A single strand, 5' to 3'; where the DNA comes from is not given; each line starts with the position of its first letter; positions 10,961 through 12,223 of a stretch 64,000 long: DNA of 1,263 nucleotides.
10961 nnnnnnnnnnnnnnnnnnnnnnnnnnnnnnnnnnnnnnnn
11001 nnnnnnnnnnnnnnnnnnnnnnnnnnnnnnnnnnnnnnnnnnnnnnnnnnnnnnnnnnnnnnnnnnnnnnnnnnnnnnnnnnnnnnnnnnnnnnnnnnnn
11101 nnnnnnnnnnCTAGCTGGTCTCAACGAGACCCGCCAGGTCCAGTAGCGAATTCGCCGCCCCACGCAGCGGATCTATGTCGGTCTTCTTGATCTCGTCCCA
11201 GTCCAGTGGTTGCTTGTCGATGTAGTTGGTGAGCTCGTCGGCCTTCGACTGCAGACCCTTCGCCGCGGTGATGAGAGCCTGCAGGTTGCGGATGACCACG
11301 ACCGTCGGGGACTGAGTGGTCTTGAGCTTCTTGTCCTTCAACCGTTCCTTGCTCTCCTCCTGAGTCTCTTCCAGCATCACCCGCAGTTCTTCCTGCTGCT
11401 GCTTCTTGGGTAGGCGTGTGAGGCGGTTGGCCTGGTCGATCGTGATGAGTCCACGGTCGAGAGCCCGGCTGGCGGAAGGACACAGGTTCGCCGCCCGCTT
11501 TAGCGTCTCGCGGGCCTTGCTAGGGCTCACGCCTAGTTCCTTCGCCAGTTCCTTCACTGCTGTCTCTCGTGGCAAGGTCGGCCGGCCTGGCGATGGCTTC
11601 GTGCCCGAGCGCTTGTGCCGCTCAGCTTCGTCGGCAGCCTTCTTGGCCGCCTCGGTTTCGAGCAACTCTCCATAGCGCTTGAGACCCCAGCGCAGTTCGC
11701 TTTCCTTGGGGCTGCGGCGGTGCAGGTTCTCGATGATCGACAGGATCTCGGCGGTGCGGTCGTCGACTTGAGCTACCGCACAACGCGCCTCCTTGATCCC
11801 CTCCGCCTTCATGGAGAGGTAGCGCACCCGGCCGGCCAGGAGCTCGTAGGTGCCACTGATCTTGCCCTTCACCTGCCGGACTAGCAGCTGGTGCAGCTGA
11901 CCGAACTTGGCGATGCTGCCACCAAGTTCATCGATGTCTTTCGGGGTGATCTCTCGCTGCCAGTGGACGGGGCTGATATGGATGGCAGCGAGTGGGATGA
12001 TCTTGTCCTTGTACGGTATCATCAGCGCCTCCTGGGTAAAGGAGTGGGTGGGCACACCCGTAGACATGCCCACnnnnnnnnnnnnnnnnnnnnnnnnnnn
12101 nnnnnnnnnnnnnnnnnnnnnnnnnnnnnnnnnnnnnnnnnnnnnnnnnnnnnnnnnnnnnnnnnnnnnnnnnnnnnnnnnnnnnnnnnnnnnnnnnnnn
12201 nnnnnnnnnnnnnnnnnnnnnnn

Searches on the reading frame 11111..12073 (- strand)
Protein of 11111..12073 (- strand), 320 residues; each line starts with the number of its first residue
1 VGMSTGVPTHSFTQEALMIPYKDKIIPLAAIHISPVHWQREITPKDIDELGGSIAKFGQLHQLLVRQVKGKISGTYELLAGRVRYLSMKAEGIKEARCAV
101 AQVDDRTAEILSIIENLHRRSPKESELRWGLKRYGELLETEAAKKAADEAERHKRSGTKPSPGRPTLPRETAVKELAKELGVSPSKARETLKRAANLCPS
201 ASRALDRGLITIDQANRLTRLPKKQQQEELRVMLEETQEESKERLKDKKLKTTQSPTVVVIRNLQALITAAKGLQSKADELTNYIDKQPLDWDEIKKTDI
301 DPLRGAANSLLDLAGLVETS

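Call 3: search_protein_families(library=pfam, proteins=[window:11114-12073:-], max_evalue=1)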
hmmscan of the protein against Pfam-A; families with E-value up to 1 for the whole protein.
seq(320 aa): 11 families
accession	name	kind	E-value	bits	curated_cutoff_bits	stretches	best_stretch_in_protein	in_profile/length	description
PF02195.25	ParB_N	-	7.6e-11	42.4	26.3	1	25-118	5-95/95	ParB N-terminal domain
PF04967.18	HTH_10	-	3.5e-05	23.9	23.1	1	168-195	21-48/53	HTH DNA binding domain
PF17762.8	HTH_ParB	-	0.01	16.4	22.6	1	174-230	24-79/102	ParB HTH domain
PF04539.22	Sigma70_r3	-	0.013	16.1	25.3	1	168-195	18-45/78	Sigma-70 region 3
PF22798.2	DUF5817_CT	-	0.062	13.6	29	1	168-193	13-38/54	DUF5817, C-terminal domain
PF13401.12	AAA_22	-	0.063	14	27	1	169-235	47-109/130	AAA domain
PF13404.12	HTH_AsnC-type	-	0.076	13.3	27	1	172-193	19-40/42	AsnC-type helix-turn-helix domain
PF04760.21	IF2_N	-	0.096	12.9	25.3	1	171-186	4-19/53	Translation initiation factor IF-2, N-terminal region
PF03735.19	ENT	-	0.11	13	28.5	0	169-196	30-57/71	ENT domain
PF01325.25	Fe_dep_repress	-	0.12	13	26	1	173-193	25-45/60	Iron dependent repressor, N-terminal DNA binding domain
PF21780.2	DUF6875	-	0.23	11.9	24.5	1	188-265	16-88/178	Domain of unknown function (DUF6875)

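Call 4: search_protein_families(library=phrogs, proteins=[window:11114-12073:-], max_evalue=1)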
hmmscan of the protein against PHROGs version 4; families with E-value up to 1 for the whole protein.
seq(320 aa): 16 families
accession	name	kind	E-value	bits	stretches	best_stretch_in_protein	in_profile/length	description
phrog_4715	-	DNA, RNA and nucleotide metabolism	1e-26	94.5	1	23-254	147-359/630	ParB-like partition protein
phrog_3264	-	DNA, RNA and nucleotide metabolism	2.7e-15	57.8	1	24-263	50-290/337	ParB-like partition protein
phrog_723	-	DNA, RNA and nucleotide metabolism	1.2e-08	36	1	40-117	28-103/223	ParB-like partition protein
phrog_12047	-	DNA, RNA and nucleotide metabolism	2.9e-07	31.3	1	46-297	20-264/301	ParB-like partition nuclease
phrog_1033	-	DNA, RNA and nucleotide metabolism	8e-07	30.1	1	173-266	155-249/334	ParB-like partition protein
phrog_620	-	DNA, RNA and nucleotide metabolism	3.2e-05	25.1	1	40-116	25-95/217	ParB-like partition protein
phrog_3951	-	unknown function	0.00017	22.2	1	24-127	19-131/301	-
phrog_15982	-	unknown function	0.0014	18.7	1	45-252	47-245/453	-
phrog_498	-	other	0.0042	16.7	1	39-114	50-121/633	DNA methyltransferase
phrog_16545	-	DNA, RNA and nucleotide metabolism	0.013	16.8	1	39-102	16-76/154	ParB-like partition protein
phrog_21315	-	unknown function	0.013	15.5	1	47-280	32-235/415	-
phrog_18999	-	unknown function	0.048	15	1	99-144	4-53/79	-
phrog_940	-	DNA, RNA and nucleotide metabolism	0.049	13.8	1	40-116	22-92/388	nuclease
phrog_6544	-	unknown function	0.12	12.7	1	196-254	59-117/248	-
phrog_4323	-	unknown function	0.14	13.3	1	141-164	16-39/47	-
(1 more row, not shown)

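Call 88: search_protein_families(library=padloc, proteins=[window:11111-12073:-], max_evalue=0.1)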
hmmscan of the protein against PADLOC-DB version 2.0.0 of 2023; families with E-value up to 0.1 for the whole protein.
window:11111-12073:- (320 aa): 1 family
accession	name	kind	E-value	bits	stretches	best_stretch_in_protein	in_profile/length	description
PDLC00240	LmuA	-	0.027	11.9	1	170-258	264-350/364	DUF4297 domain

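Call 105: search_protein_families(library=ncbifam, proteins=[window:11111-12073:-], max_evalue=0.01)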
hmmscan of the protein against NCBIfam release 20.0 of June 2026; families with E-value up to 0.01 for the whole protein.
window:11111-12073:- (320 aa): 3 families
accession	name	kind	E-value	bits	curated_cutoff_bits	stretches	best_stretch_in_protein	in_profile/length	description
TIGR00180.1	parB_part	domain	5e-13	49.2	58.45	1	22-156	4-133/186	ParB/RepB/Spo0J family partition protein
TIGR04285.1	nucleoid_noc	exception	8.3e-12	45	315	1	26-121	5-96/255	nucleoid occlusion protein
TIGR03734.1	PRTRC_parB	hypoth_equivalog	9.6e-11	40.9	278.6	1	43-121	13-92/555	PRTRC system ParB family protein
